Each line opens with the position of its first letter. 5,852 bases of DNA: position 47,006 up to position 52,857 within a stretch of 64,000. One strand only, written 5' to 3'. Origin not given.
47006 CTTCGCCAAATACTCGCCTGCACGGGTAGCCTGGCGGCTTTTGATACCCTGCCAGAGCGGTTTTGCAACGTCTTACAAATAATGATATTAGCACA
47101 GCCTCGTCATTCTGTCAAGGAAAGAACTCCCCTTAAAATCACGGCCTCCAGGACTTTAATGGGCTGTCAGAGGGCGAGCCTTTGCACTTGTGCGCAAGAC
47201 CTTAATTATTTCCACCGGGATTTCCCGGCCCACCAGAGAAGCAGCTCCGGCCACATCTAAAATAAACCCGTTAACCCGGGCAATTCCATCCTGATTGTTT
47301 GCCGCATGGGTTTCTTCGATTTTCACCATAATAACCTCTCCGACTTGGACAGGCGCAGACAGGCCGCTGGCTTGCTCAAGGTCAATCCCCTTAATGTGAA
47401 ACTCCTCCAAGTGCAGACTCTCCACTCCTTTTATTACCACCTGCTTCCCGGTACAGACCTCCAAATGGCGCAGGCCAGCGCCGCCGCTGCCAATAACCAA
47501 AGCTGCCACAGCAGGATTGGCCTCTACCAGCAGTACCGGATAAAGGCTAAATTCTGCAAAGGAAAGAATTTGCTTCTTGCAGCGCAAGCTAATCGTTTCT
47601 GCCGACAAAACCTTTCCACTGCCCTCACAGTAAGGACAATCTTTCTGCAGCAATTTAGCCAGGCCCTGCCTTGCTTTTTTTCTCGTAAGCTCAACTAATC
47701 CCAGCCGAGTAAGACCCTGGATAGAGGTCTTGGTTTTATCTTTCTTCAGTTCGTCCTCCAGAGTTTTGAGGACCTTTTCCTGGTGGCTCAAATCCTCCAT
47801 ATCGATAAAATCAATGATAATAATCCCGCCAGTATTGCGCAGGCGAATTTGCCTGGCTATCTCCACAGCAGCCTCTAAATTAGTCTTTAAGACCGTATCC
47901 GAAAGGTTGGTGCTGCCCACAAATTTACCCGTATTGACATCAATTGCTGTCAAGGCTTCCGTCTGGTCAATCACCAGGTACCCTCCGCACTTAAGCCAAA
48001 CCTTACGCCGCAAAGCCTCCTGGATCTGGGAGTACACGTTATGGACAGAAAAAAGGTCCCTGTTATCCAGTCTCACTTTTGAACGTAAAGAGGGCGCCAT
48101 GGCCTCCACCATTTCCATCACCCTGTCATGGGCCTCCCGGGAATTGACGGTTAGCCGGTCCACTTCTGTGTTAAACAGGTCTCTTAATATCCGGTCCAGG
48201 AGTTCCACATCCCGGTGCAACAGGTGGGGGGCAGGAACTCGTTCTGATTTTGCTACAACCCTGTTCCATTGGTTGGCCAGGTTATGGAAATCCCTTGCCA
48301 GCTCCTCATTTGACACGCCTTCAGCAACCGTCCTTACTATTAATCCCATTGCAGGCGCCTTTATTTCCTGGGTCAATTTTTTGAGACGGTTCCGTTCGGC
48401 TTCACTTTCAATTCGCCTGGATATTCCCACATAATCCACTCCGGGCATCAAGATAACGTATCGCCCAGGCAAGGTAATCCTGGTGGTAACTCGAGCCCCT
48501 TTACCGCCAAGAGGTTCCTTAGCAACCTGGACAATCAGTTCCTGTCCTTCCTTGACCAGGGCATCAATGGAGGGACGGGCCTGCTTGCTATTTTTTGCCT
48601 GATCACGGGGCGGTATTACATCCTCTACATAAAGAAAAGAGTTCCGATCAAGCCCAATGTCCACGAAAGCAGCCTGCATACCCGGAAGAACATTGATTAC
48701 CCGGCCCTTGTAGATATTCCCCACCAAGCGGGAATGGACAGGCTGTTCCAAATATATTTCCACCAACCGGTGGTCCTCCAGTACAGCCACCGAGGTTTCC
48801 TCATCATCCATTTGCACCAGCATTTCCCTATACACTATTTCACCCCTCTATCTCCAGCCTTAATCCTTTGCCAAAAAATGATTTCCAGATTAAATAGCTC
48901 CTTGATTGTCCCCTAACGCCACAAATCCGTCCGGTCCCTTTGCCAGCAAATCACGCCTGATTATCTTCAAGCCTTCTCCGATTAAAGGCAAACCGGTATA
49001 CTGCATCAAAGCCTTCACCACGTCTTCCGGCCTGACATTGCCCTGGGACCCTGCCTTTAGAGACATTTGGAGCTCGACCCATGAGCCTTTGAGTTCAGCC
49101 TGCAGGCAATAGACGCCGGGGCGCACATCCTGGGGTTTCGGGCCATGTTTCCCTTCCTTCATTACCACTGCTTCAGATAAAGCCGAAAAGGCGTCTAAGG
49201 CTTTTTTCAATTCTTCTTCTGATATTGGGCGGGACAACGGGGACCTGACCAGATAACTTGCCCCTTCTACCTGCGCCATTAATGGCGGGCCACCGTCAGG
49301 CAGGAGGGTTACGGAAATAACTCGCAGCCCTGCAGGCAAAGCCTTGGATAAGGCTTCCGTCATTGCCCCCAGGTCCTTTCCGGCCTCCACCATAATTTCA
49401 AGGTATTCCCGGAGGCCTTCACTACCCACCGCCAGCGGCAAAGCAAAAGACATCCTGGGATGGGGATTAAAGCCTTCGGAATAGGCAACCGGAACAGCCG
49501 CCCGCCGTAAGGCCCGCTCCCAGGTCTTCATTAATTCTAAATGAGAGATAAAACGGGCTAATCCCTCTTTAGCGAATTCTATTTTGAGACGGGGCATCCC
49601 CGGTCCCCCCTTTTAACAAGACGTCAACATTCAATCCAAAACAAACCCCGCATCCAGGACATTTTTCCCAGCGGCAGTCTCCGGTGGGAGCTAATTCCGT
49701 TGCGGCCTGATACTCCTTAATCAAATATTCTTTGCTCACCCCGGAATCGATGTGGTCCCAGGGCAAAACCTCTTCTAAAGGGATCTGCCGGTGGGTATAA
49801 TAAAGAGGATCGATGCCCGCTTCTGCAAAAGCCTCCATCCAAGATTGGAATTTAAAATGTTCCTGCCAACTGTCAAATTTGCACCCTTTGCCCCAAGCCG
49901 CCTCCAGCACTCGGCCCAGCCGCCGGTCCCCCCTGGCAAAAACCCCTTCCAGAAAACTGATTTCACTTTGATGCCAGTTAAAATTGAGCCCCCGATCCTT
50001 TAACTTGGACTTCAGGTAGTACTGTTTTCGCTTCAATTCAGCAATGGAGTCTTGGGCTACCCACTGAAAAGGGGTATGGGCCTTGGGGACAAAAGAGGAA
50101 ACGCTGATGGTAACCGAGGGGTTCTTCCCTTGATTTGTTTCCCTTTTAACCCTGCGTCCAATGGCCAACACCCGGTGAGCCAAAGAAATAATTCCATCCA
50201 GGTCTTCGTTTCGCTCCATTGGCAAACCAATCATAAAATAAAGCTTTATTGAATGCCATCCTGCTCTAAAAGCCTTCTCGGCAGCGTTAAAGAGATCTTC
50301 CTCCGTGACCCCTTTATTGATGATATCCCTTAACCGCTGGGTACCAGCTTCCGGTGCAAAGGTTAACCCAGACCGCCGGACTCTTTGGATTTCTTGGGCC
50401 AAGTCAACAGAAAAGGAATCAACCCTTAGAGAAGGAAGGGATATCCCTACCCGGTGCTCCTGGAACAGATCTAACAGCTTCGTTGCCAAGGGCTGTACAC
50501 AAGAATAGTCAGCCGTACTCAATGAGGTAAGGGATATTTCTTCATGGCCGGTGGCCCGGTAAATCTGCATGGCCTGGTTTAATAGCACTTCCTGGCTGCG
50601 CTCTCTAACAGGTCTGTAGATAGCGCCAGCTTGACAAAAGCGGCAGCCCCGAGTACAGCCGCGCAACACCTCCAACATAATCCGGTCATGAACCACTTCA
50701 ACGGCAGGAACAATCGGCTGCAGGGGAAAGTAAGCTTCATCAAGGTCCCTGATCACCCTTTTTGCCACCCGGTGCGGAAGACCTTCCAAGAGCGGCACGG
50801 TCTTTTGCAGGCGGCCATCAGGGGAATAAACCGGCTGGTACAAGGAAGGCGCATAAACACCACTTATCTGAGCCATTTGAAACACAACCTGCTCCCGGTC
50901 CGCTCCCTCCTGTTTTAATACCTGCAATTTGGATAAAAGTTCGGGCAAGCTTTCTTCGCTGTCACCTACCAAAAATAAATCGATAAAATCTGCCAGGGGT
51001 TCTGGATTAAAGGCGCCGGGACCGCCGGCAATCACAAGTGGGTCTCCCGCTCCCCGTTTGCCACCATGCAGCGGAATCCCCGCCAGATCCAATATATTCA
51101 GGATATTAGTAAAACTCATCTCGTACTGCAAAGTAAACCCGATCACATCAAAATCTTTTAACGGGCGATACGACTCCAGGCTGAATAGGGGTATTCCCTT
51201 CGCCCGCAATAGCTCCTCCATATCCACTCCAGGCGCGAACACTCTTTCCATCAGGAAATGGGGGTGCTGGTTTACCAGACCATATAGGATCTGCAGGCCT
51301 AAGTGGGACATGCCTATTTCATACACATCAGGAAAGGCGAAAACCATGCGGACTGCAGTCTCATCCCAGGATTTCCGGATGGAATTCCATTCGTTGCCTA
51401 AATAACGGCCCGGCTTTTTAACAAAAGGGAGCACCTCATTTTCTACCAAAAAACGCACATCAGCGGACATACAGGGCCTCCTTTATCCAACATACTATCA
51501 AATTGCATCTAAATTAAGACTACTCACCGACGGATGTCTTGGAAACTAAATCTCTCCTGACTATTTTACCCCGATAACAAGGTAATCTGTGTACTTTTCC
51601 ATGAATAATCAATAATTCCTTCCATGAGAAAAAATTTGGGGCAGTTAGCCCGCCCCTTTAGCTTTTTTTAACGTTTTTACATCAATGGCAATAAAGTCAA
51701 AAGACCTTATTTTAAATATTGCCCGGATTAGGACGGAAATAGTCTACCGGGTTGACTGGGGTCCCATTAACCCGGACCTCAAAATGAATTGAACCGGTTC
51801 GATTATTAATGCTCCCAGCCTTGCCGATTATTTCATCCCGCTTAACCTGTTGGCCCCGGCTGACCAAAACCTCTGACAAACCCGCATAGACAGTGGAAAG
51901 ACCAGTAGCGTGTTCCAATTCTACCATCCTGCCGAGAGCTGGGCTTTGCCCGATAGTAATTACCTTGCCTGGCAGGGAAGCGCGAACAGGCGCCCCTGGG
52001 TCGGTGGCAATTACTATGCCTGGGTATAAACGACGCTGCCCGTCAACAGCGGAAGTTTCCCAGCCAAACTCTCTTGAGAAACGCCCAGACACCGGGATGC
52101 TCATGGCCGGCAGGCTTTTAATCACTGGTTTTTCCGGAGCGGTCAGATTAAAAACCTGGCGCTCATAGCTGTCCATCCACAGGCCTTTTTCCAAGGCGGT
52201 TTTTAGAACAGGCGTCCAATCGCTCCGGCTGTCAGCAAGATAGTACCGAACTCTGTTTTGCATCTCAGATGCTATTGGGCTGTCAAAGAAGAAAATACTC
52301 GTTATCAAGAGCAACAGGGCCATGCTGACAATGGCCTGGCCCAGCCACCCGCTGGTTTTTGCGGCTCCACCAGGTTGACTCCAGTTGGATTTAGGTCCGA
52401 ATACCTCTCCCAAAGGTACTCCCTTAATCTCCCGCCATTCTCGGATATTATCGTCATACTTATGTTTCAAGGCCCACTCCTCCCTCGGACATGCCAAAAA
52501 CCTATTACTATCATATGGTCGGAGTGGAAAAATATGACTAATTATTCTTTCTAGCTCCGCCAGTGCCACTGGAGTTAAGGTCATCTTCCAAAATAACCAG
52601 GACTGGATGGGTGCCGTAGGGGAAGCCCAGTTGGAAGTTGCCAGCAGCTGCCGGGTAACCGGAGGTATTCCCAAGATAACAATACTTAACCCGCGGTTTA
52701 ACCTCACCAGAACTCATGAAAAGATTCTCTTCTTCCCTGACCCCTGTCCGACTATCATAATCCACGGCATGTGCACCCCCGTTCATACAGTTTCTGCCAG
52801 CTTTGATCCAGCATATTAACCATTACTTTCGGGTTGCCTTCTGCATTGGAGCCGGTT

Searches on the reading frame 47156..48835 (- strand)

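Call 60: search_protein_families(library=pfam, proteins=[window:47156-48835:-])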
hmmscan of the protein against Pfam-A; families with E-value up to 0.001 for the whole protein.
window:47156-48835:- (559 aa): 3 families
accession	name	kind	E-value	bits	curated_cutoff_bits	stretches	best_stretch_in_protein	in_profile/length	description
PF10150.14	RNase_E_G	-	5.9e-104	347.7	25.5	1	121-387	1-269/270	Ribonuclease E/G family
PF01938.26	TRAM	-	1.8e-09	37.7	21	1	495-555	1-60/61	TRAM domain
PF20833.2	RNase_E_G_Thio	-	0.00018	22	26.8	0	400-482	2-84/86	RNase E/G, Thioredoxin-like domain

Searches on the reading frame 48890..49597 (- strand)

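Call 60: search_protein_families(library=pfam, proteins=[window:48890-49597:-])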
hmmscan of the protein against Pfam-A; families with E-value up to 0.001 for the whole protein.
window:48890-49597:- (235 aa): 1 family
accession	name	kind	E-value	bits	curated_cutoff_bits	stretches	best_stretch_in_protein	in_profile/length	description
PF10105.14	DUF2344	-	1.7e-53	181.5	23.8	1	3-190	1-176/176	Uncharacterized protein conserved in bacteria (DUF2344)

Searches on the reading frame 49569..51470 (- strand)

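Call 6: search_protein_families(library=pfam, proteins=[window:49569-51470:-])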
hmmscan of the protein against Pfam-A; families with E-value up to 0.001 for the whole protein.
window:49569-51470:- (633 aa): 2 families
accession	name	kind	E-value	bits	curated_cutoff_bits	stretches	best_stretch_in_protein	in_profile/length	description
PF19864.5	Radical_SAM_N2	-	6.2e-60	201.5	29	1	58-208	1-151/151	Radical SAM proteins, N-terminal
PF04055.27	Radical_SAM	-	3.4e-19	70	29.5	1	267-430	2-165/166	Radical SAM superfamily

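Call 7: search_protein_families(library=ncbifam, proteins=[window:49569-51470:-])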
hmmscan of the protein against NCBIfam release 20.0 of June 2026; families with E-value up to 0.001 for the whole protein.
window:49569-51470:- (633 aa): 7 families
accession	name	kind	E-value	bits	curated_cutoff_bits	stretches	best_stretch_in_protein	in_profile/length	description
TIGR03960.1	rSAM_fuse_unch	hypoth_equivalog_domain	1.4e-252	839.6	462.3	1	12-609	2-597/605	TIGR03960 family B12-binding radical SAM protein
TIGR04013.1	B12_SAM_MJ_1487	hypoth_equivalog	2.8e-15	56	251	1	145-442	72-341/382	TIGR04013 family B12-binding domain/radical SAM domain-containing protein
TIGR04014.1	B12_SAM_MJ_0865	equivalog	1.8e-11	43.5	360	1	259-427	156-329/434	methyl-coenzyme M reductase glutamine C-methyltransferase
NF050148.1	rSAM_ApyD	equivalog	4.5e-07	28.6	750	1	237-434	173-366/645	RiPP biosynthesis radical SAM protein ApyD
TIGR04190.1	B12_SAM_Ta0216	equivalog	5.4e-07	28.6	500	1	359-435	318-395/554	TIGR04190 family B12-binding domain/radical SAM domain protein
TIGR00089.1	TIGR00089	subfamily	5.9e-05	22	251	1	263-341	140-217/429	MiaB/RimO family radical SAM methylthiotransferase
TIGR01579.1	MiaB-like-C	equivalog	0.00097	18.5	357.05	0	261-365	138-246/416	tRNA (N(6)-L-threonylcarbamoyladenosine(37)-C(2))-methylthiotransferase MtaB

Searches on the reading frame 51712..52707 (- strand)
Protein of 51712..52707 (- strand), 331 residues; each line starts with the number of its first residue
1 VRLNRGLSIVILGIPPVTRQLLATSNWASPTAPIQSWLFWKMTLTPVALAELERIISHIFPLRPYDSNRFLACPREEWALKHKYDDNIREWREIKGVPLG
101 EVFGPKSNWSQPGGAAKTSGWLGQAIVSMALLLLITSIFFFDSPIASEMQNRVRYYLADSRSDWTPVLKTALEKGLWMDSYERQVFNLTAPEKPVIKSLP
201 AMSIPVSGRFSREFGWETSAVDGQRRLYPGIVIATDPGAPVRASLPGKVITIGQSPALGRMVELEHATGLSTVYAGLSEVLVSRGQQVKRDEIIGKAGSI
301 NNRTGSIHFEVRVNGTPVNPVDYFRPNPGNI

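Call 6: search_protein_families(library=pfam, proteins=[window:51712-52707:-])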
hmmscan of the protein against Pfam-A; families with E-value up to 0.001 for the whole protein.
window:51712-52707:- (331 aa): 1 family
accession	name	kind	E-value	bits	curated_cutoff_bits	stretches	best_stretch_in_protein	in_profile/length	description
PF01551.29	Peptidase_M23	-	5.1e-24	84.7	28.7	1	229-320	4-96/96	Peptidase family M23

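Call 7: search_protein_families(library=ncbifam, proteins=[window:51712-52707:-])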
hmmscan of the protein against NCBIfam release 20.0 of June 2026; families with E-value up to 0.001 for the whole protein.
window:51712-52707:- (331 aa): 14 families
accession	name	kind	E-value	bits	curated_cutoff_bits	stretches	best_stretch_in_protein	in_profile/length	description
NF053738.1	S2SprSpoIIQBc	equivalog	4.1e-21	75.7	250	1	231-325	125-224/232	stage II sporulation protein SpoIIQ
NF041208.1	celldiv_DipM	equivalog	2.1e-18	66.7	740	1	198-324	294-417/419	cell division endopeptidase DipM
NF050804.1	CellDivDipMCaul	equivalog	2.8e-13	49.6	900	1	203-317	508-619/634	cell division endopeptidase DipM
NF053825.1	PdgNdpepShyA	equivalog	5e-13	48.5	700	1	223-322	291-391/425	peptidoglycan DD-endopeptidase ShyA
NF052530.1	Heli_ShapePgp3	exception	5.3e-12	45.4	300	1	238-324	177-264/270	peptidoglycan metallopeptidase Pgp3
NF040883.1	amid_act_ActS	equivalog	1e-11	44.6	375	1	229-326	137-235/242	amidase activator ActS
NF047755.1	LIC_10271_M23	exception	3.4e-11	43.3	180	1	238-296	127-185/207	LIC_10271 family cell wall hydrolase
NF008644.1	PRK11637.1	equivalog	5.7e-11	42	270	1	204-323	266-382/385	murein hydrolase activator EnvC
NF008652.0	PRK11649.1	equivalog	5.8e-11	41.7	341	1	220-322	305-408/439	murein DD-endopeptidase MepM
NF052336.1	PdgHdaseHSB100310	equivalog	1.3e-10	41.1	500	1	203-317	36-147/316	peptidoglycan hydrolase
NF052529.1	PG_M23_Pgp6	exception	2.6e-09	36.3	600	1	230-324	337-432/452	peptidoglycan metallopeptidase Pgp6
NF047657.1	CellWlHdaseLepto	equivalog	1.2e-07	31.5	400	1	230-299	130-199/221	hypothetical protein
NF008123.1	PRK10871.1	equivalog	1.8e-07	30.9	311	1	230-324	267-362/365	murein hydrolase activator NlpD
NF053824.1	PdgNdpepShyC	equivalog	5.6e-06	25.5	700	1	220-320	288-389/429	peptidoglycan DD-endopeptidase ShyC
